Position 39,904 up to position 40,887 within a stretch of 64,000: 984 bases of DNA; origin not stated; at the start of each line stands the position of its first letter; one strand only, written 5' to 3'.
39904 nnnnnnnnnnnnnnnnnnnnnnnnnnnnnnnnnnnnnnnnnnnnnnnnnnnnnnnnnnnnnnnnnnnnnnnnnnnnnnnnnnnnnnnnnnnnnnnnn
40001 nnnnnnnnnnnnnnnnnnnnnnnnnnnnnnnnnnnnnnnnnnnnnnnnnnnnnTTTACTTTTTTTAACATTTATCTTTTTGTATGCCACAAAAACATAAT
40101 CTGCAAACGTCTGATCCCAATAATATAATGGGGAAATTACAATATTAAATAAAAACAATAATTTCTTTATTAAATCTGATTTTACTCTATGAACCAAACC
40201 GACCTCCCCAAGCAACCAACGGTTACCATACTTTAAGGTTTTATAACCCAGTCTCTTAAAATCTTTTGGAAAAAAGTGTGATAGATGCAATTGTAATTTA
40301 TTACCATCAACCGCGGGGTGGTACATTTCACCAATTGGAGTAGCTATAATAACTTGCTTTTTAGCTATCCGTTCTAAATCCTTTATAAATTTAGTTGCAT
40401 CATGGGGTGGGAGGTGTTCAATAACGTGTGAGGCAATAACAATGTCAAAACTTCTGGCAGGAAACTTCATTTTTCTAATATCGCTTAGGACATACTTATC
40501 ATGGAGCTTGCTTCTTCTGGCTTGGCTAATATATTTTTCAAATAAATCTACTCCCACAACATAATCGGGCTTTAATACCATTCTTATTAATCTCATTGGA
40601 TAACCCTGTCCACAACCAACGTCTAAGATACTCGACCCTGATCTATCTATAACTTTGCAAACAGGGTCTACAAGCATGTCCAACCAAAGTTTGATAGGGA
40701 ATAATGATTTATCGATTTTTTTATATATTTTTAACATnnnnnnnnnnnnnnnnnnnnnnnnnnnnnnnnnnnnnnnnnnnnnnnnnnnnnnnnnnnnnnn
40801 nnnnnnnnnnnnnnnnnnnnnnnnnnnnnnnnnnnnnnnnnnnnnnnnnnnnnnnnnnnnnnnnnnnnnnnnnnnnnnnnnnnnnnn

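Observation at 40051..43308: Recent tandem duplication of a GT2 + methyltransferase unit, with the middle copy fused (GT2, then GT2-MTase, then MTase)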

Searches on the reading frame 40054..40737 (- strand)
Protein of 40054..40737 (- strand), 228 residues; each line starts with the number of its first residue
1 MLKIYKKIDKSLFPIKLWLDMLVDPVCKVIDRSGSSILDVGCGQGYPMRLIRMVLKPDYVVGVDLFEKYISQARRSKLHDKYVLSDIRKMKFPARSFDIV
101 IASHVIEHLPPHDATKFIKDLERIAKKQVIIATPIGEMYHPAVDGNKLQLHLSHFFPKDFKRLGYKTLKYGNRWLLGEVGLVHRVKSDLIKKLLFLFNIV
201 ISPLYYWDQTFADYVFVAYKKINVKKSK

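Call 9: search_protein_families(library=pfam, proteins=[window:40054-40737:-], max_evalue=0.001)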
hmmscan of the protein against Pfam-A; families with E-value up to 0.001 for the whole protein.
window:40054-40737:- (228 aa): 9 families
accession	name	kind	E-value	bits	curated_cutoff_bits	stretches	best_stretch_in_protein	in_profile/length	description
PF08241.18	Methyltransf_11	-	8.8e-17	62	21.2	1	38-130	1-92/95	Methyltransferase domain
PF13649.12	Methyltransf_25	-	9.6e-16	58.7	27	1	37-127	1-95/97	Methyltransferase domain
PF13489.12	Methyltransf_23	-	8.3e-12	45.6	27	1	31-130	20-113/164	Methyltransferase domain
PF13847.12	Methyltransf_31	-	3.8e-10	40.1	27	1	32-132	2-108/145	Methyltransferase domain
PF08242.18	Methyltransf_12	-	8e-10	39.8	30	1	38-126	1-93/98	Methyltransferase domain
PF07021.18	MetW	-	2.5e-06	27.7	21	1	32-134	12-110/193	Methionine biosynthesis protein MetW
PF08003.17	Methyltransf_9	-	5e-05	22.9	23.8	1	31-108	113-194/315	Protein of unknown function (DUF1698)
PF01209.24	Ubie_methyltran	-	5.4e-05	23.1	20.1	1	16-127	33-145/233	ubiE/COQ5 methyltransferase family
PF01135.25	PCMT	-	0.00048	20.4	20.3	1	33-76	73-117/210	Protein-L-isoaspartate(D-aspartate) O-methyltransferase (PCMT)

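Call 20: find_homologous_proteins(query=window:40054-40737:-, max_evalue=0.00001)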
Query window:40054-40737:- (228 aa): 148 proteins with E <= 0.00001 among 397 candidates; the best 120 are listed.
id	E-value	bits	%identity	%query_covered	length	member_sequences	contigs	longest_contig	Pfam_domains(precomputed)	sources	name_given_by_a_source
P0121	5.9e-148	509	100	100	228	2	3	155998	PF07021.19,PF13847.13,PF13489.13,PF13649.13,PF08241.19,PF08242.19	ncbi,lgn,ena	ncbi:MAG: class I SAM-dependent methyltransferase [Patescibacteria group bacterium]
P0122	1.4e-131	455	88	100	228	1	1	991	PF07021.19,PF13847.13,PF13489.13,PF13649.13,PF01209.25,PF08241.19,PF08242.19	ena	-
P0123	3.7e-124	431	84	100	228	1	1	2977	PF07021.19,PF13847.13,PF13489.13,PF13649.13,PF01209.25,PF08241.19,PF08242.19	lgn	-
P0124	1.7e-122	425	82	100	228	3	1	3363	PF07021.19,PF13847.13,PF13489.13,PF13649.13,PF01209.25,PF08241.19,PF08242.19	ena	-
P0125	6.6e-120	417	79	100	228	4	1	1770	PF13847.13,PF13489.13,PF13649.13,PF01209.25,PF08241.19,PF08242.19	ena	-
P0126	1.2e-119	416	80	96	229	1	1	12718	PF07021.19,PF13847.13,PF13489.13,PF13649.13,PF08241.19,PF08242.19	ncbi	-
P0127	7.1e-118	410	78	99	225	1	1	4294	PF13847.13,PF13489.13,PF13649.13,PF01209.25,PF08241.19,PF08242.19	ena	-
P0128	8.2e-118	410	77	100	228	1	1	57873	PF13847.13,PF13489.13,PF13649.13,PF01209.25,PF08241.19,PF08242.19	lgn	-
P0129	9.8e-118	410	79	99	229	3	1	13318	PF13847.13,PF13489.13,PF13649.13,PF01209.25,PF08241.19,PF08242.19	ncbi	-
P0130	1.8e-115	403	77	100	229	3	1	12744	PF13847.13,PF13489.13,PF08003.18,PF13649.13,PF01209.25,PF08241.19,PF08242.19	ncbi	-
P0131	2.6e-115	402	77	100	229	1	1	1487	PF07021.19,PF13847.13,PF13489.13,PF08003.18,PF13649.13,PF01209.25,PF08241.19,PF08242.19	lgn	-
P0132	2.3e-114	399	76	100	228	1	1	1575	PF07021.19,PF13847.13,PF13489.13,PF13649.13,PF01209.25,PF08241.19,PF08242.19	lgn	-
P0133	6.7e-114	397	75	97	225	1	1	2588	PF13847.13,PF13489.13,PF13649.13,PF01209.25,PF08241.19,PF08242.19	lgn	-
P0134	6.4e-113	394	78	96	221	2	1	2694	PF07021.19,PF13847.13,PF13489.13,PF13649.13,PF01209.25,PF08241.19,PF08242.19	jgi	jgi:ubiquinone/menaquinone biosynthesis C-methylase UbiE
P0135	3.2e-112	392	75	100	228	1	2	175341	PF13847.13,PF13489.13,PF13649.13,PF01209.25,PF08241.19,PF08242.19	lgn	-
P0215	3.1e-64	235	50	96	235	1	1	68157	PF07021.19,PF13847.13,PF13489.13,PF13649.13,PF08241.19,PF08242.19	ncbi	-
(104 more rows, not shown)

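Call 26: search_protein_families(library=ncbifam, proteins=[window:40054-40737:-], max_evalue=0.001)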
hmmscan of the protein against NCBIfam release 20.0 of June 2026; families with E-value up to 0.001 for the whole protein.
window:40054-40737:- (228 aa): 29 families (the best 25 are shown)
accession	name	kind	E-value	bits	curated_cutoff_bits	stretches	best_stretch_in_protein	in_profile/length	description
NF041255.1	mycofact_MftM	equivalog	2e-12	47.1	200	1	33-140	139-248/289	mycofactocin oligosaccharide methyltransferase MftM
NF004452.0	PRK05785.1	equivalog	2.6e-12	46.7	207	1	12-132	31-145/228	hypothetical protein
TIGR02072.1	BioC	equivalog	4.3e-12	46.4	184.95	1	32-131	33-130/244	malonyl-ACP O-methyltransferase BioC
TIGR01983.1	UbiG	equivalog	8.6e-10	38.3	102.95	1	33-128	49-146/228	bifunctional 2-polyprenyl-6-hydroxyphenol methylase/3-demethylubiquinol 3-O-methyltransferase UbiG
NF045667.1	MTase_DVU1556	equivalog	1.3e-09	37.9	155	1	32-125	21-111/213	DVU_1556 family methyltransferase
NF002463.0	PRK01683.1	equivalog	3.3e-09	36.7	297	1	26-127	24-123/258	trans-aconitate 2-methyltransferase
TIGR02021.1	BchM-ChlM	equivalog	3.7e-09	36.3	158.9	1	32-132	53-154/218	magnesium protoporphyrin IX methyltransferase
NF004851.0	PRK06202.1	equivalog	1.1e-08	34.8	243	1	33-131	60-164/237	hypothetical protein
NF045882.1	PLipidMtase_Leg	equivalog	2.4e-08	34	390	1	23-128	33-138/207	phospholipid N-methyltransferase PmtA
NF007610.0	PRK10258.1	equivalog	4.6e-08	32.7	342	1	30-129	39-134/251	malonyl-ACP O-methyltransferase BioC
NF047649.1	MTase_UXPK_star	exception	6.6e-08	31.9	460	1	33-126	77-174/283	methyltransferase/UXPK-star double selenoprotein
NF043040.1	corrin_prot_MT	hypoth_equivalog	1.7e-07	30.9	180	1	24-127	32-141/216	corrinoid protein-associated methyltransferase CpaM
NF001244.0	PRK00216.1-5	equivalog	5.7e-07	29.1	216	1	28-132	43-152/236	bifunctional demethylmenaquinone methyltransferase/2-methoxy-6-polyprenyl-1,4-benzoquinol methylase UbiE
TIGR02081.1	metW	equivalog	7.5e-07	28.9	189.5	1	32-132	12-108/194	methionine biosynthesis protein MetW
NF041536.1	ArsM_DUF2284_UU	exception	1.5e-06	26.9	575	1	33-126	76-173/459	arsenite methyltransferase/DUF2284 domain selenoprotein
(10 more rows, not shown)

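Call 31: find_encoding_contigs(protein=P0215, flank=6000, max_places=1)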
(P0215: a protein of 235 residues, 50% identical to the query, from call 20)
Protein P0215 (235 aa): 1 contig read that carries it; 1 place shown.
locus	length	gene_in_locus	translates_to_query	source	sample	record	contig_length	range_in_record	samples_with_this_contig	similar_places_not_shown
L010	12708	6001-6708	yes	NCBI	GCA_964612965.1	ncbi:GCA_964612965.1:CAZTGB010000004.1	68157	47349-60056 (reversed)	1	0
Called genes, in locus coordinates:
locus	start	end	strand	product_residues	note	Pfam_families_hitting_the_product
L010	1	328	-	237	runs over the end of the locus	PF02475:TRM5-TYW2_MTfase (weak), PF05050:Methyltransf_21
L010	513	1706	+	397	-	PF00534:Glycos_transf_1, PF13692:Glyco_trans_1_4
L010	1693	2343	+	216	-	PF13489:Methyltransf_23, PF07021:MetW (weak), PF13847:Methyltransf_31, PF08241:Methyltransf_11, PF08242:Methyltransf_12 (weak), PF13649:Methyltransf_25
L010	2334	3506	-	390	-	PF08421:Methyltransf_13 (weak), PF13489:Methyltransf_23, PF08241:Methyltransf_11, PF08242:Methyltransf_12, PF13649:Methyltransf_25 (weak), PF08484:Methyltransf_14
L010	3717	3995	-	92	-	-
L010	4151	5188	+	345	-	PF00535:Glycos_transf_2, PF13641:Glyco_tranf_2_3, PF10111:Glyco_tranf_2_2 (weak), PF13632:Glyco_trans_2_3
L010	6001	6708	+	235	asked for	PF13489:Methyltransf_23, PF07021:MetW, PF13847:Methyltransf_31 (weak), PF08241:Methyltransf_11, PF08242:Methyltransf_12, PF13649:Methyltransf_25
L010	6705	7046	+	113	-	PF07883:Cupin_2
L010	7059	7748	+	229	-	PF01209:Ubie_methyltran (faint), PF13489:Methyltransf_23, PF07021:MetW (faint), PF13847:Methyltransf_31, PF08241:Methyltransf_11, PF08242:Methyltransf_12, PF13649:Methyltransf_25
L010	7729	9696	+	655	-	-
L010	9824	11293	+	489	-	-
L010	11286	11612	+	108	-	-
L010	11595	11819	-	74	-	-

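Call 65: predict_structure(alignment_id=A2)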
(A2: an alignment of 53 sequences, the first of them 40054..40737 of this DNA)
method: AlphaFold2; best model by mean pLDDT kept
length: 228 residues; sequences in the alignment: 53
mean_pLDDT: 93.2   pTM: 0.90
mean pLDDT of the five models: 93.2, 92.6, 92.3, 91.7, 91.6
residues with pLDDT >= 90: 194; 70-90: 25; 50-70: 6; < 50: 3
segments of 3 or more residues with pLDDT < 50: 226-228
pLDDT, mean of each block of 10 residues (from residue 1): 86 94 97 98 96 97 95 95 96 97 96 96 98 90 76 96 98 91 92 94 96 98 65
secondary structure, 60 per line:
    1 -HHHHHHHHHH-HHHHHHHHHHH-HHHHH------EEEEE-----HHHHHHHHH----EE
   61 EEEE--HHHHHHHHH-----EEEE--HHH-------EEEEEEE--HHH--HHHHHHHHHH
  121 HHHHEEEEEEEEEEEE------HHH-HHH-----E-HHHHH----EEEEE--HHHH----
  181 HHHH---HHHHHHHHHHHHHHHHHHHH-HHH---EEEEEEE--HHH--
elements in order: H2-11 H13-23 H25-29 E36-40 H46-54 E59-64 H67-75 E81-84 E97-103 H111-124 E125-136 H157-161 E166-170 H173-176 H181-184 H188-207 E215-221

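Call 67: fold_search(model_id=the predicted structure, library=pdb)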
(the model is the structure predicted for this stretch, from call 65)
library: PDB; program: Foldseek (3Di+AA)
matches with E <= 10: 1990; with E <= 0.001: 1355
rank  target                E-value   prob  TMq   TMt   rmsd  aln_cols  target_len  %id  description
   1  3cc8                  4.8e-12  1.00  0.54  0.58   8.3       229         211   20  Crystal structure of a putative methyltransferase (bce_1332) from bacillus cereus atcc 10987 at 1.64 A resolution (released 2008-03-04)
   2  4mwz_A                1.6e-11  1.00  0.58  0.52   7.7       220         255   17  Crystal structure of N-methyl transferase from Plasmodium vivax complexed with S-adenosyl methionine, phosphate and am (released 2014-10-01)
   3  4iv0_A                1.7e-11  1.00  0.58  0.52   8.0       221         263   16  Crystal structure of N-methyl transferase from Plasmodium vivax complexed with S-adenosyl methionine and phosphate (released 2014-02-19)
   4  4iv8_A                1.7e-11  1.00  0.57  0.53   8.8       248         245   19  Crystal structure of N-methyl transferase from Plasmodium knowlesi complexed with S-adenosyl methionine (released 2014-02-19)
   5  4mwz_B                2.2e-11  1.00  0.57  0.50   8.0       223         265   16  Crystal structure of N-methyl transferase from Plasmodium vivax complexed with S-adenosyl methionine, phosphate and am (released 2014-10-01)
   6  4r6w_A                3.4e-11  1.00  0.56  0.50   8.1       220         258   14  Plasmodium falciparum phosphoethanolamine methyltransferase D128A mutant in complex with S-adenosylhomocysteine and ph (released 2014-10-08)
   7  6uak                  4.4e-11  1.00  0.49  0.38  13.2       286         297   16  LahSb - C-terminal methyltransferase involved in RiPP biosynthesis (released 2019-12-04)
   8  3ujb_A                4.9e-11  1.00  0.58  0.52   7.3       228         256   14  Phosphoethanolamine methyltransferase from Plasmodium falciparum in complex with SAH and phosphoethanolamine (released 2011-11-30)
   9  5wp5_B                4.9e-11  1.00  0.55  0.30   9.7       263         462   14  Arabidopsis thaliana phosphoethanolamine N-methyltransferase 2 (AtPMT2) in complex with SAH (released 2017-11-15)
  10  3uj6                  5.6e-11  1.00  0.58  0.52   7.3       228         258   14  SeMet Phosphoethanolamine methyltransferase from Plasmodium falciparum in complex with SAM and PO4 (released 2011-11-30)
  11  4iv0_B                7.2e-11  1.00  0.56  0.50   8.1       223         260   16  Crystal structure of N-methyl transferase from Plasmodium vivax complexed with S-adenosyl methionine and phosphate (released 2014-02-19)
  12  3uj7_A                9.9e-11  1.00  0.56  0.50   8.0       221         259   15  Phosphoethanolamine methyltransferase from Plasmodium falciparum in complex with SAM and PO4 (released 2011-11-30)
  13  5wp5_A                1.2e-10  1.00  0.54  0.29   9.7       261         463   14  Arabidopsis thaliana phosphoethanolamine N-methyltransferase 2 (AtPMT2) in complex with SAH (released 2017-11-15)
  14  3dli_A                2.0e-10  1.00  0.54  0.55  10.4       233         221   19  Crystal structure of a SAM dependent methyltransferase from Archaeoglobus fulgidus (released 2008-07-15)
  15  3ujc                  2.1e-10  1.00  0.56  0.50   8.4       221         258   15  Phosphoethanolamine methyltransferase mutant (H132A) from Plasmodium falciparum in complex with phosphocholine (released 2011-11-30)
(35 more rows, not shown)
